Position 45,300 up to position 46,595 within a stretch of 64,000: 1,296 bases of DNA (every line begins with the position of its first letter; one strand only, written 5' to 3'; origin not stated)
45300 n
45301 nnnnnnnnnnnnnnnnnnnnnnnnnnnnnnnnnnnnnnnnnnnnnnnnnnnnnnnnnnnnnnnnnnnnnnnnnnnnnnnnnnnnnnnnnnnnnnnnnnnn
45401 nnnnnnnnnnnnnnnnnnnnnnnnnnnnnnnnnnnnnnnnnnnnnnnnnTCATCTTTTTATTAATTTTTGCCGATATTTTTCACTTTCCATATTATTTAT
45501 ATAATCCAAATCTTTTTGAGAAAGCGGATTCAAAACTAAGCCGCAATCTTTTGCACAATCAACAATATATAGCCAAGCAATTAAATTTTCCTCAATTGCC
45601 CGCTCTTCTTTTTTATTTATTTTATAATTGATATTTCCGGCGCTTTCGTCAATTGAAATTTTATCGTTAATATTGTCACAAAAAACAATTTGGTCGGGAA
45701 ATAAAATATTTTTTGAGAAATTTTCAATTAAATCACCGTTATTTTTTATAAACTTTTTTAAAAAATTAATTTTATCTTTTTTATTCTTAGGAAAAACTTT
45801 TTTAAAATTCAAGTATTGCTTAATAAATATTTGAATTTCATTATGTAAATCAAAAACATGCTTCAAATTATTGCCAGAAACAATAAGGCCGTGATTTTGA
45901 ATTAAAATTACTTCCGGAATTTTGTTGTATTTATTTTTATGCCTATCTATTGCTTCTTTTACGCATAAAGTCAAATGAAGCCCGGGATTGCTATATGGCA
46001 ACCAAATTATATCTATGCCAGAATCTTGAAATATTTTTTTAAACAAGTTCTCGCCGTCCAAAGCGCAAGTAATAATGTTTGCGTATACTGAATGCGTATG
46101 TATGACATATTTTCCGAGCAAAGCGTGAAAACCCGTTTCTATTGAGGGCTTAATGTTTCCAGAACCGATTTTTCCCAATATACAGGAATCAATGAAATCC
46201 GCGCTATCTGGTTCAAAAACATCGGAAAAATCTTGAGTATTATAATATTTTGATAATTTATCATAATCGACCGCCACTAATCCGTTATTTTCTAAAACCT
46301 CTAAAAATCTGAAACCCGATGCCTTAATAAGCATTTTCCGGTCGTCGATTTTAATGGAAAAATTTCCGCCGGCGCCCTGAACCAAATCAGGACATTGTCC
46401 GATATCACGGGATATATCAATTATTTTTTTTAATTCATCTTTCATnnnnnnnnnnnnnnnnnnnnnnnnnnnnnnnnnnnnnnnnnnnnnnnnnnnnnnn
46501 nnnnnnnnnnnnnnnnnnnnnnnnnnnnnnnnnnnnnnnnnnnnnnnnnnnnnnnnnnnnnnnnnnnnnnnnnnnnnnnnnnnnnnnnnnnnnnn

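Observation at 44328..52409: Unusual sub-cluster: membrane-domain/PRK-type kinase fusion with class II aldolase-like, HAD, GDPD-like, two nucleotidyltransferases, GtrA and AsnB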

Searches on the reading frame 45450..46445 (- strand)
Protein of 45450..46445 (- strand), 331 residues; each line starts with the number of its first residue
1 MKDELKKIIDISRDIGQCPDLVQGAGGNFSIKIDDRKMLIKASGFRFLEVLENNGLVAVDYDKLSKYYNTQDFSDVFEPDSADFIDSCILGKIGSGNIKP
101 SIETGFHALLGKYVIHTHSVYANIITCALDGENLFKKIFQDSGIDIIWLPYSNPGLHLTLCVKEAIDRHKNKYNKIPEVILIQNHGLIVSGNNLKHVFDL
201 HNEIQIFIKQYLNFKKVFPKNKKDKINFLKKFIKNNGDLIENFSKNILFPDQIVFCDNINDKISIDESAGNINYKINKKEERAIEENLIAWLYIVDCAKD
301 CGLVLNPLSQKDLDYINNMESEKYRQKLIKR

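Call 4: search_protein_families(library=pfam, proteins=[window:45450-46445:-], max_evalue=0.01)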
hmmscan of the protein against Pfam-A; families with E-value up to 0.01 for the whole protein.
window:45450-46445:- (331 aa): 1 family
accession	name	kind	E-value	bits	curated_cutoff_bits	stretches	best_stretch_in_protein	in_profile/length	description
PF00596.27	Aldolase_II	-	7.6e-20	72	22.2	1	7-209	2-180/183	Class II Aldolase and Adducin N-terminal domain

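Call 5: search_protein_families(library=ncbifam, proteins=[window:45450-46445:-], max_evalue=0.01)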
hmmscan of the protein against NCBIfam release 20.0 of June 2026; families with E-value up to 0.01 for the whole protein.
window:45450-46445:- (331 aa): 23 families
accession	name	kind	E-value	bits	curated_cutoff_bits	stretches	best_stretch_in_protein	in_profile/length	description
NF006196.0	PRK08324.2-4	equivalog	1e-19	70.4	831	1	2-235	14-243/657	bifunctional aldolase/short-chain dehydrogenase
NF006190.0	PRK08324.1-4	equivalog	3.3e-17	61.9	1014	1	3-219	16-230/689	bifunctional aldolase/short-chain dehydrogenase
TIGR02632.1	RhaD_aldol-ADH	equivalog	9.2e-17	60.7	567.75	1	8-212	4-205/676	bifunctional rhamnulose-1-phosphate aldolase/short-chain dehydrogenase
NF006192.0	PRK08324.1-6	equivalog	2.1e-15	56.2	639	1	12-200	33-215/685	bifunctional aldolase/short-chain dehydrogenase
NF006195.0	PRK08324.2-3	equivalog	1.2e-14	53.4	931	1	5-217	25-230/678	bifunctional aldolase/short-chain dehydrogenase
NF006194.0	PRK08324.2-2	equivalog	1.1e-12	47.4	686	1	4-193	23-206/703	bifunctional aldolase/short-chain dehydrogenase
NF005302.0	PRK06833.1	equivalog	2.6e-12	46.7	264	1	75-217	48-189/214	L-fuculose-phosphate aldolase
NF006188.0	PRK08324.1-1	equivalog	4.6e-12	45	1152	1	3-171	5-175/679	bifunctional aldolase/short-chain dehydrogenase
NF006197.0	PRK08324.2-5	equivalog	4.8e-12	45.1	627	1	9-212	21-224/583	bifunctional aldolase/short-chain dehydrogenase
NF006193.0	PRK08324.2-1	subfamily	2.4e-11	42.5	1213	1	2-200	24-234/705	bifunctional aldolase/short-chain dehydrogenase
NF006191.0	PRK08324.1-5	equivalog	4.2e-11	42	1240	1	25-193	48-213/706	bifunctional aldolase/short-chain dehydrogenase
NF006189.0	PRK08324.1-3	equivalog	4.3e-11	41.9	634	1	54-213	82-230/701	bifunctional rhamnulose-1-phosphate aldolase/short-chain dehydrogenase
TIGR03328.1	salvage_mtnB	equivalog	2.6e-09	36.9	137.05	1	22-197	14-174/194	methylthioribulose 1-phosphate dehydratase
NF005984.0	PRK08087.1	subfamily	3.6e-08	33.4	264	1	113-217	89-187/215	L-fuculose-phosphate aldolase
TIGR01086.1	fucA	equivalog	3.4e-07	30.2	400.25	1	114-215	89-184/214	L-fuculose-phosphate aldolase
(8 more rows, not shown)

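Call 32: search_solved_structures(query=window:45450-46445:-, max_evalue=0.01, show_alignments=3)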
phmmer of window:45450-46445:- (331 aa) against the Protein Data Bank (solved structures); distinct sequences matched with E-value up to 0.01: 5.
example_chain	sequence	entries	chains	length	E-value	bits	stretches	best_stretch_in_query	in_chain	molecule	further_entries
3m4r_A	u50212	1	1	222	3.8e-09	39.5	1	4-206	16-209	Uncharacterized protein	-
4c25_A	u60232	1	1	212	2.3e-06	30.3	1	75-213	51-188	L-FUCULOSE PHOSPHATE ALDOLASE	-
4c24_A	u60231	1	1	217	2.4e-06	30.3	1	75-214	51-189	L-FUCULOSE PHOSPHATE ALDOLASE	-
6btd_A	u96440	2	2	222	1.2e-05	28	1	77-232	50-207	Fuculose phosphate aldolase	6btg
2opi_A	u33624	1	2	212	0.0014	21.2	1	94-200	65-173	L-fuculose-1-phosphate aldolase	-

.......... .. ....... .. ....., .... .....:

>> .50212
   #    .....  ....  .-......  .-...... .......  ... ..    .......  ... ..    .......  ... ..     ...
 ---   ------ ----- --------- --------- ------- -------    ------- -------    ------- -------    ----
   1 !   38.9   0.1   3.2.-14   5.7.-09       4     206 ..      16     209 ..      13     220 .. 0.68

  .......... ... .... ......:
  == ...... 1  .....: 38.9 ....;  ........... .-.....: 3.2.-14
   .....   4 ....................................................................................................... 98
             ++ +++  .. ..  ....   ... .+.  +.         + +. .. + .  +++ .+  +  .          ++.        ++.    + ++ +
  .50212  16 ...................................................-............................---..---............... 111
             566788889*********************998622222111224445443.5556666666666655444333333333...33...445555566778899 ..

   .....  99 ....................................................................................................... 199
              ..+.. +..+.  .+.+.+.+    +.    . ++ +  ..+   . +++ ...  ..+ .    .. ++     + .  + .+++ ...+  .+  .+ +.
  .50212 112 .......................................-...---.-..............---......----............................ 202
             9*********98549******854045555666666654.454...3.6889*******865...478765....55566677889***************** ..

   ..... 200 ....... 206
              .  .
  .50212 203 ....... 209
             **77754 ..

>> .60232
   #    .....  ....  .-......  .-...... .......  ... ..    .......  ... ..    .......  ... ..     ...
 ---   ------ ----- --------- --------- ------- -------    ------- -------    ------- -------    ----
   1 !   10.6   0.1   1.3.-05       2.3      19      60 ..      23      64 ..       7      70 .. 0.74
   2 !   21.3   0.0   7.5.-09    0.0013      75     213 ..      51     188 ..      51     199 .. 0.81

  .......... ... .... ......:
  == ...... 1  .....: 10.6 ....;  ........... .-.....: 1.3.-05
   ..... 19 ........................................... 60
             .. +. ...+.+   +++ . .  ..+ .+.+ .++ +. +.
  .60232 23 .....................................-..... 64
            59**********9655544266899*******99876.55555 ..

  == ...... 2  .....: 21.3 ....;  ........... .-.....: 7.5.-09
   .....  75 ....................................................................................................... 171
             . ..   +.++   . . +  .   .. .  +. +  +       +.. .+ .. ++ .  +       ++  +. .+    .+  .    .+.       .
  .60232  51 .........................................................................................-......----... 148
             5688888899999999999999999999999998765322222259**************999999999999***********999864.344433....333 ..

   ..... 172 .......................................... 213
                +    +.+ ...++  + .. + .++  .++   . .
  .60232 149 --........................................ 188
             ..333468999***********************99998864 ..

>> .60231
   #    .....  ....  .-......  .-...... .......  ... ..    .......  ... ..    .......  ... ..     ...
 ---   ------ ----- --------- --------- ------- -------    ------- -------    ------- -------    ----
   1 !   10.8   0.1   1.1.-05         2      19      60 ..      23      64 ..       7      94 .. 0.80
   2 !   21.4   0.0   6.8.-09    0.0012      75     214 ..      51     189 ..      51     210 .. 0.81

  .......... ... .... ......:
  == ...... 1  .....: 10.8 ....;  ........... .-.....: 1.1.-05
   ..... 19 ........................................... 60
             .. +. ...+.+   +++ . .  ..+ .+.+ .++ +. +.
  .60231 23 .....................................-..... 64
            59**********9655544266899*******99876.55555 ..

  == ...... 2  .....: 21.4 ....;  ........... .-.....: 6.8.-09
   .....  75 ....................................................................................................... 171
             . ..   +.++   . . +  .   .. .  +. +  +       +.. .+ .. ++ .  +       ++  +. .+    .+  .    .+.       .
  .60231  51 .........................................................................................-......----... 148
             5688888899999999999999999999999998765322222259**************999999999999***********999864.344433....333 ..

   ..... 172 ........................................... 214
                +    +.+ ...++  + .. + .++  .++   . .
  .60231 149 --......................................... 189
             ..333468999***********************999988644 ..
